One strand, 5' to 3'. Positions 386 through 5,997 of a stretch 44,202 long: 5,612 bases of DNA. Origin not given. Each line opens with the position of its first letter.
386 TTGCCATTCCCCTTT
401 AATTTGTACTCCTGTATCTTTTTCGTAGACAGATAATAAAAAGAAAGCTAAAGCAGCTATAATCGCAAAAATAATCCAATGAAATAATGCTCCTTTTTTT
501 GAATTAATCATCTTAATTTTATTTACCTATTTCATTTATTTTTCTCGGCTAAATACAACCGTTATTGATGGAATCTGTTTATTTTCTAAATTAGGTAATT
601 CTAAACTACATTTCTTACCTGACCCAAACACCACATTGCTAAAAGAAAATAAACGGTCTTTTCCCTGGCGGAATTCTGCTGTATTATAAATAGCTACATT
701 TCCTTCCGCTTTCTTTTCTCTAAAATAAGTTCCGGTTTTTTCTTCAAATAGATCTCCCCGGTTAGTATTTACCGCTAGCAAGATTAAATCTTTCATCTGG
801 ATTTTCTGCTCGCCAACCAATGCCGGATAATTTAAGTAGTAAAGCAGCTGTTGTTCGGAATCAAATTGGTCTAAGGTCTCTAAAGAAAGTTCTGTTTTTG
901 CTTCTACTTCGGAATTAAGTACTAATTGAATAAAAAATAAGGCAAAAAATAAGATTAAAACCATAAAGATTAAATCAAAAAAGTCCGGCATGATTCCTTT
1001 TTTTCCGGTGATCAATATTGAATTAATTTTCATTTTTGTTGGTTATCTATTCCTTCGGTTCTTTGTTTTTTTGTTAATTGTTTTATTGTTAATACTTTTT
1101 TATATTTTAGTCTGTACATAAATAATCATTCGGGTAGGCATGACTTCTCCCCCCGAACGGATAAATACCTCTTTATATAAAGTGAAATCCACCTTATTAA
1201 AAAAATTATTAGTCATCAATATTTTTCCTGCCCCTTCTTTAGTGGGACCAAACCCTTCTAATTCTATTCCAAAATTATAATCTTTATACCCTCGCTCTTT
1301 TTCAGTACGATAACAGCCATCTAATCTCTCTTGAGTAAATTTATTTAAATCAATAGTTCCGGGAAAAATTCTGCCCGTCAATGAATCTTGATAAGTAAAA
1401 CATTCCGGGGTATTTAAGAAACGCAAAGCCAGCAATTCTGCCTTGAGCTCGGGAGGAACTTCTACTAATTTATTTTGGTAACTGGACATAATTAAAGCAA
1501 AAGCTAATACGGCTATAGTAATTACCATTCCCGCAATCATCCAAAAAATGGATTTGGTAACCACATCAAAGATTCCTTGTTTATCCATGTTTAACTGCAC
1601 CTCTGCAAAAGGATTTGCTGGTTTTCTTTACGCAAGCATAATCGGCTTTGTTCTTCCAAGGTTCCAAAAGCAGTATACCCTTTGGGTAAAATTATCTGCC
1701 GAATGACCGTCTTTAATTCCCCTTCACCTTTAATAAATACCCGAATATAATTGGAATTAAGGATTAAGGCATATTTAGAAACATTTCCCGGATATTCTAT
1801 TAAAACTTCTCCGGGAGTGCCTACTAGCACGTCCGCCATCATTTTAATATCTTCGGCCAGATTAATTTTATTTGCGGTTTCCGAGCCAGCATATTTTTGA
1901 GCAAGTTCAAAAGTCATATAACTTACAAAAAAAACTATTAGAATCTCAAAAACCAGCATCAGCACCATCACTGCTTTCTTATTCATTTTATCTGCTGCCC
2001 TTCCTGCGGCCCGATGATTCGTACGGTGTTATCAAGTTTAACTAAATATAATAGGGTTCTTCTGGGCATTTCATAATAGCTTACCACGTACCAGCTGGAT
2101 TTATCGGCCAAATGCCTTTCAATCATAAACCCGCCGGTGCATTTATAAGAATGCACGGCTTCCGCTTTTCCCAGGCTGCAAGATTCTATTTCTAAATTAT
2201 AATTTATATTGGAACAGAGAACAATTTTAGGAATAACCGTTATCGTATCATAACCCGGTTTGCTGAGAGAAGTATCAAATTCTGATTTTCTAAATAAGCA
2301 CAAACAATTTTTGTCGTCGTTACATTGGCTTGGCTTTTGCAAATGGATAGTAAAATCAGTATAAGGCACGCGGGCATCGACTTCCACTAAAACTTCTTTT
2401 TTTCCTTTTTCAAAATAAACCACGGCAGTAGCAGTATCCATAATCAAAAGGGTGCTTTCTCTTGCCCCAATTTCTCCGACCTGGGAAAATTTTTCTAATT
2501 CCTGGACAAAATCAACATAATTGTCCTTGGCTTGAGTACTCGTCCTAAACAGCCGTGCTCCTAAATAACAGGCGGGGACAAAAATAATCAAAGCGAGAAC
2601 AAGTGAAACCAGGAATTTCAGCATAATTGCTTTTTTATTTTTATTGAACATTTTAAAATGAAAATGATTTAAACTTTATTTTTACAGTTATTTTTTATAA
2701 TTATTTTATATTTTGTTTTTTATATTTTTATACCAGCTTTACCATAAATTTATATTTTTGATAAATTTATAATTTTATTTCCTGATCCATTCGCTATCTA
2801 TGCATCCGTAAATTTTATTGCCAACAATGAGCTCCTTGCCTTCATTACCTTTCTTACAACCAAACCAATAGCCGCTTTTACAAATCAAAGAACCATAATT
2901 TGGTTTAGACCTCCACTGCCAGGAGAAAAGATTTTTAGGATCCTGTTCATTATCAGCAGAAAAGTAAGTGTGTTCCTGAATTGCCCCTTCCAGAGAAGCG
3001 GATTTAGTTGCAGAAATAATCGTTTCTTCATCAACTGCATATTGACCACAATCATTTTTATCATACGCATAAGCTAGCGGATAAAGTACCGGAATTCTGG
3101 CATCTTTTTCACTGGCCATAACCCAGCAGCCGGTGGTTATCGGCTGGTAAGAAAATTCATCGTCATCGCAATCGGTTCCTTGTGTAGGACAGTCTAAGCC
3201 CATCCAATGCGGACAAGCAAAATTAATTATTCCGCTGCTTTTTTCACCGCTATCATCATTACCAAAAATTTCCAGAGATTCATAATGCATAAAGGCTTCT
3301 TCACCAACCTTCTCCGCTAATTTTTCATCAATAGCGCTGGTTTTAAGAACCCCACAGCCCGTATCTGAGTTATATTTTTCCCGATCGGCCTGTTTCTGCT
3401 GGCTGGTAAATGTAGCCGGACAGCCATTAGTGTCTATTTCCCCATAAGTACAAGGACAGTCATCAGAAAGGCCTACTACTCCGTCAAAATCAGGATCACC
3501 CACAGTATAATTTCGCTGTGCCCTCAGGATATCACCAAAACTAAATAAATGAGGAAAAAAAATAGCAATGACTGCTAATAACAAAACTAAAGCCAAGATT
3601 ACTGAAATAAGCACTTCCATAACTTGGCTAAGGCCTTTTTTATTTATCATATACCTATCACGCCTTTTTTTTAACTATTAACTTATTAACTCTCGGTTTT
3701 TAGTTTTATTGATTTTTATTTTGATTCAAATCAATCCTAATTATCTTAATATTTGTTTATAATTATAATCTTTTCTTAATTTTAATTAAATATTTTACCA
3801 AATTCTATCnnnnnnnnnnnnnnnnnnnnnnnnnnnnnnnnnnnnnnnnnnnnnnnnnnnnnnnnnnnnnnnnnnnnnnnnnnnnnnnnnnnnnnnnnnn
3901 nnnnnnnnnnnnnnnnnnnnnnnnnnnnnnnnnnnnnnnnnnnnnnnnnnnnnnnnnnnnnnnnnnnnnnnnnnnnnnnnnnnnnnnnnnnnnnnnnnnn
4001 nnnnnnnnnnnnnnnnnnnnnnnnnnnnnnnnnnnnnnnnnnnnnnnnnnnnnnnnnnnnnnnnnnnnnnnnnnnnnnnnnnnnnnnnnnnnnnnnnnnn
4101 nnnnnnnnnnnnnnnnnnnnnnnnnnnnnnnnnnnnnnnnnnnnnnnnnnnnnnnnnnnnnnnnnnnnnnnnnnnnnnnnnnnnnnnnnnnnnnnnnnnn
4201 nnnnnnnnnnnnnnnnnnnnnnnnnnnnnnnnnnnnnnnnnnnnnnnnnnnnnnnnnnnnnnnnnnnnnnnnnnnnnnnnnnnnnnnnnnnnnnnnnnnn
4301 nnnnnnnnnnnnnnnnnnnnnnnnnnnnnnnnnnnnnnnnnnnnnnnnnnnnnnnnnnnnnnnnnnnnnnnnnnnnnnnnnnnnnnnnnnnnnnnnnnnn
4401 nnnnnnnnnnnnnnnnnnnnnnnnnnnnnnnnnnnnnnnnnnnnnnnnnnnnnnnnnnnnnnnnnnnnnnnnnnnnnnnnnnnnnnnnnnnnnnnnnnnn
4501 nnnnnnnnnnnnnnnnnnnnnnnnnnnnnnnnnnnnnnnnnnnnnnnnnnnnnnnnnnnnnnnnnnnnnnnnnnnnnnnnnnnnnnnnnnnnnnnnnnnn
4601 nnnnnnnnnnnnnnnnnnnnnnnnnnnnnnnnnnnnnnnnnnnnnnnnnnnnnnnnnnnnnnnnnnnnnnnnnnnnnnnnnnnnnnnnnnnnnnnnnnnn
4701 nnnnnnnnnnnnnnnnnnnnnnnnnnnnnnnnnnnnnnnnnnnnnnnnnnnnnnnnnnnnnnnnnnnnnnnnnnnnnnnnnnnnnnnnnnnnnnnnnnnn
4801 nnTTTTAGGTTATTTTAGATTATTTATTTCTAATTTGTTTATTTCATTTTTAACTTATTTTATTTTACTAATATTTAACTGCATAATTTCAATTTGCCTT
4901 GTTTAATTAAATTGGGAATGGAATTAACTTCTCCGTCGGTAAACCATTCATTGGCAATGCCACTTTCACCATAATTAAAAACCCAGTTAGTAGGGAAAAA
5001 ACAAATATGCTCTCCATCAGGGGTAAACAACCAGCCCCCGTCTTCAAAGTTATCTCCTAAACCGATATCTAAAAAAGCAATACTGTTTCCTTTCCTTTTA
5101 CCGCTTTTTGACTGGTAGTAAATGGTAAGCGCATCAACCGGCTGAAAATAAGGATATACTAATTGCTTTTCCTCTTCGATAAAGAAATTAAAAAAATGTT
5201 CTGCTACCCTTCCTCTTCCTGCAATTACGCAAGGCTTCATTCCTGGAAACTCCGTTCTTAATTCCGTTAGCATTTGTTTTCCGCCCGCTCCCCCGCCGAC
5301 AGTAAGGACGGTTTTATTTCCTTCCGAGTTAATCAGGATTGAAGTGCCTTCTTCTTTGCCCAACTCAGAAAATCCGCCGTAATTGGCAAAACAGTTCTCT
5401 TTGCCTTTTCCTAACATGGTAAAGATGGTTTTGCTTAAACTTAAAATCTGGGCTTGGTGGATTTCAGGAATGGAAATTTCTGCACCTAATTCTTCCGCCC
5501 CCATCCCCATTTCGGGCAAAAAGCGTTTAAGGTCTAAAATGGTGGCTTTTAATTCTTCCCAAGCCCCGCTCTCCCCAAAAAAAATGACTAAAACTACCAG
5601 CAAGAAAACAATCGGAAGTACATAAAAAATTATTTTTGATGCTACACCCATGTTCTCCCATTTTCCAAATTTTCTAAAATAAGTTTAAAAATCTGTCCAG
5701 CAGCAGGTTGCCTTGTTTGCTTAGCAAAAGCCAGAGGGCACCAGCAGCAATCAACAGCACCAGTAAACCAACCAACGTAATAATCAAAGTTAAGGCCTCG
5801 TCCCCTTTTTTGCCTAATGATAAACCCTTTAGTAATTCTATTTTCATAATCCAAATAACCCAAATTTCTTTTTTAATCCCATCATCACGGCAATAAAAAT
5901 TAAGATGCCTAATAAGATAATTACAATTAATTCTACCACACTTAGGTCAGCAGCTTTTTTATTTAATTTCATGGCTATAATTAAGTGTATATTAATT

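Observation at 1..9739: Exceptionally dense tandem array of class III signal-peptide genes (42 to 380 aa)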

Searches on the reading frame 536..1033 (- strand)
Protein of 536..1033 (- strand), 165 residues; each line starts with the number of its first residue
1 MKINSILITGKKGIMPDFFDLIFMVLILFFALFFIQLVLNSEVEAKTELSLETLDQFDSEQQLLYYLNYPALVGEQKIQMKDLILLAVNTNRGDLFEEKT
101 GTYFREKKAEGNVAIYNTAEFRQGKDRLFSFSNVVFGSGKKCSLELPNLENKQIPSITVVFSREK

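Call 6: search_protein_families(library=pfam, max_evalue=1, proteins=[window:536-1033:-])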
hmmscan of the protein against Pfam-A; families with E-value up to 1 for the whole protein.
window:536-1033:- (165 aa): 0 families

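Call 8: find_encoding_contigs(protein=window:536-1033:-, flank=10000, max_places=6)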
Protein window:536-1033:- (165 aa): 5 contigs read that carry it; 4 places shown.
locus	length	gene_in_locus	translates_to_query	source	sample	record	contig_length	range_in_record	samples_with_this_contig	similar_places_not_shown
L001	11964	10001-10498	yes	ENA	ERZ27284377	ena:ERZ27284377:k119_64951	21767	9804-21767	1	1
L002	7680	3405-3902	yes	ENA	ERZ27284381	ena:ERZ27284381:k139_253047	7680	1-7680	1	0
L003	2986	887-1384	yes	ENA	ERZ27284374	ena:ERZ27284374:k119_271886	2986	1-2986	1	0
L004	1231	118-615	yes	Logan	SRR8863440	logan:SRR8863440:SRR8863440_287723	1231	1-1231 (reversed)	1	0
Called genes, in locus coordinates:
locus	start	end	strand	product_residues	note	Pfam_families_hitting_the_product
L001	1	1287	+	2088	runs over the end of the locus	PF13620:CarboxypepD_reg, PF13715:CarbopepD_reg_2 (weak), PF13620:CarboxypepD_reg, PF13715:CarbopepD_reg_2 (weak), PF00041:fn3 (faint)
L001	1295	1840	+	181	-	-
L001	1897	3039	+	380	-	-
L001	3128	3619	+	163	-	-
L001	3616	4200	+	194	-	-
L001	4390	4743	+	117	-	-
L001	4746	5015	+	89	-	-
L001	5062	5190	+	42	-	-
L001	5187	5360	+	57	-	-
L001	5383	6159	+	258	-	-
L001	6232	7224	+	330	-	-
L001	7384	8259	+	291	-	-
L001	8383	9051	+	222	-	-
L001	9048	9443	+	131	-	-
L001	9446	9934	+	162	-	-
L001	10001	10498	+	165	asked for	-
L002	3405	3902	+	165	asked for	-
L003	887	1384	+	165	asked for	-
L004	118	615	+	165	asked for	-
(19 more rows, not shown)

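Call 16: search_protein_families(library=ncbifam, max_evalue=1, proteins=[window:536-1033:-])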
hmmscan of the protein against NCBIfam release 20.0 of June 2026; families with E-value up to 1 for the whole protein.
window:536-1033:- (165 aa): 0 families

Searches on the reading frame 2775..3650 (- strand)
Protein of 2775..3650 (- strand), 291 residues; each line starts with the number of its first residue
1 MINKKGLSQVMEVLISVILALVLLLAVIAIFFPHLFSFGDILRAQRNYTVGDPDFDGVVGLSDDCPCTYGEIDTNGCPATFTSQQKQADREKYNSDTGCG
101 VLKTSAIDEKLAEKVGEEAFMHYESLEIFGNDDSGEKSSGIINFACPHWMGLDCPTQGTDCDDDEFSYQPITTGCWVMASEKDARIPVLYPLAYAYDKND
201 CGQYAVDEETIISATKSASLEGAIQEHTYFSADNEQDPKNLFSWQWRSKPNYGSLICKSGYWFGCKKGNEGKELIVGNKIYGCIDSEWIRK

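Call 6: search_protein_families(library=pfam, max_evalue=1, proteins=[window:2775-3650:-])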
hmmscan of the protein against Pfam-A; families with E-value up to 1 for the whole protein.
window:2775-3650:- (291 aa): 1 family
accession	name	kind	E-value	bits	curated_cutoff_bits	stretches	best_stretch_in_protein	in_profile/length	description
PF15820.10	ECSCR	-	0.099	13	27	1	15-75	24-82/104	Endothelial cell-specific chemotaxis regulator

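Call 16: search_protein_families(library=ncbifam, max_evalue=1, proteins=[window:2775-3650:-])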
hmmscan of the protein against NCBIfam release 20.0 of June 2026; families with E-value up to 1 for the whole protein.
window:2775-3650:- (291 aa): 2 families
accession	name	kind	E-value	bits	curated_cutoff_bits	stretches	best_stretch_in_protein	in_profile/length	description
NF033763.1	exchanger_TraB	exception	0.00011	20.3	700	1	51-94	322-365/522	outer membrane exchange protein TraB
NF053612.1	anchor_PA1041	equivalog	0.089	12.7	250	1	51-91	76-118/236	PA1041 family peptidoglycan-binding anchor lipoprotein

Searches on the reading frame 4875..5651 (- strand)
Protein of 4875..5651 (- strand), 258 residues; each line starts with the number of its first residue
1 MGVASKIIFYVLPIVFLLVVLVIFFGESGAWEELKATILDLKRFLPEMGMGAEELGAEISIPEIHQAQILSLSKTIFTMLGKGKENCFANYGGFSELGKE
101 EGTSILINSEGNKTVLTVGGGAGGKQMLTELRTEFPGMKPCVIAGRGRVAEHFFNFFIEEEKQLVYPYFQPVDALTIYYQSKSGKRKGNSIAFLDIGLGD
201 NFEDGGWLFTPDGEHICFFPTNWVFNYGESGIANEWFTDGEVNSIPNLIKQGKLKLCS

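Call 6: search_protein_families(library=pfam, max_evalue=1, proteins=[window:4875-5651:-])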
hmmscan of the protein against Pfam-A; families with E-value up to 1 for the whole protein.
window:4875-5651:- (258 aa): 0 families

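Call 16: search_protein_families(library=ncbifam, max_evalue=1, proteins=[window:4875-5651:-])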
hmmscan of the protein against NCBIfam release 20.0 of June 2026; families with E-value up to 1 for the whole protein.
window:4875-5651:- (258 aa): 1 family
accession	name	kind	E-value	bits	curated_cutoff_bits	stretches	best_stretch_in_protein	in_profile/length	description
NF009113.0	PRK12463.1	equivalog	0.13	11.2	799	1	88-163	112-184/390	chorismate synthase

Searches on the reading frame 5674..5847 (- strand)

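Call 6: search_protein_families(library=pfam, max_evalue=1, proteins=[window:5674-5847:-])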
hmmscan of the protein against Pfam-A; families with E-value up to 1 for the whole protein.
window:5674-5847:- (57 aa): 1 family
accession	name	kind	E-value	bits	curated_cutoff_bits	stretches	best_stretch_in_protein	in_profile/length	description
PF10907.13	DUF2749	-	0.66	10.5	25.5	1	20-43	5-28/72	Protein of unknown function (DUF2749)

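Call 16: search_protein_families(library=ncbifam, max_evalue=1, proteins=[window:5674-5847:-])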
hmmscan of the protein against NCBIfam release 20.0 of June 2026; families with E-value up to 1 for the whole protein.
window:5674-5847:- (57 aa): 2 families
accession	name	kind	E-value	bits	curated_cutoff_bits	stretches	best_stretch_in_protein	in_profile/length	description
NF004285.1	PRK05696.1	equivalog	0.0059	16.4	179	1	14-45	15-45/171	flagellar basal body-associated protein FliL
NF006283.1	PRK08455.1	equivalog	0.13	11.9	187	1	12-44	12-44/182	flagellar basal body-associated protein FliL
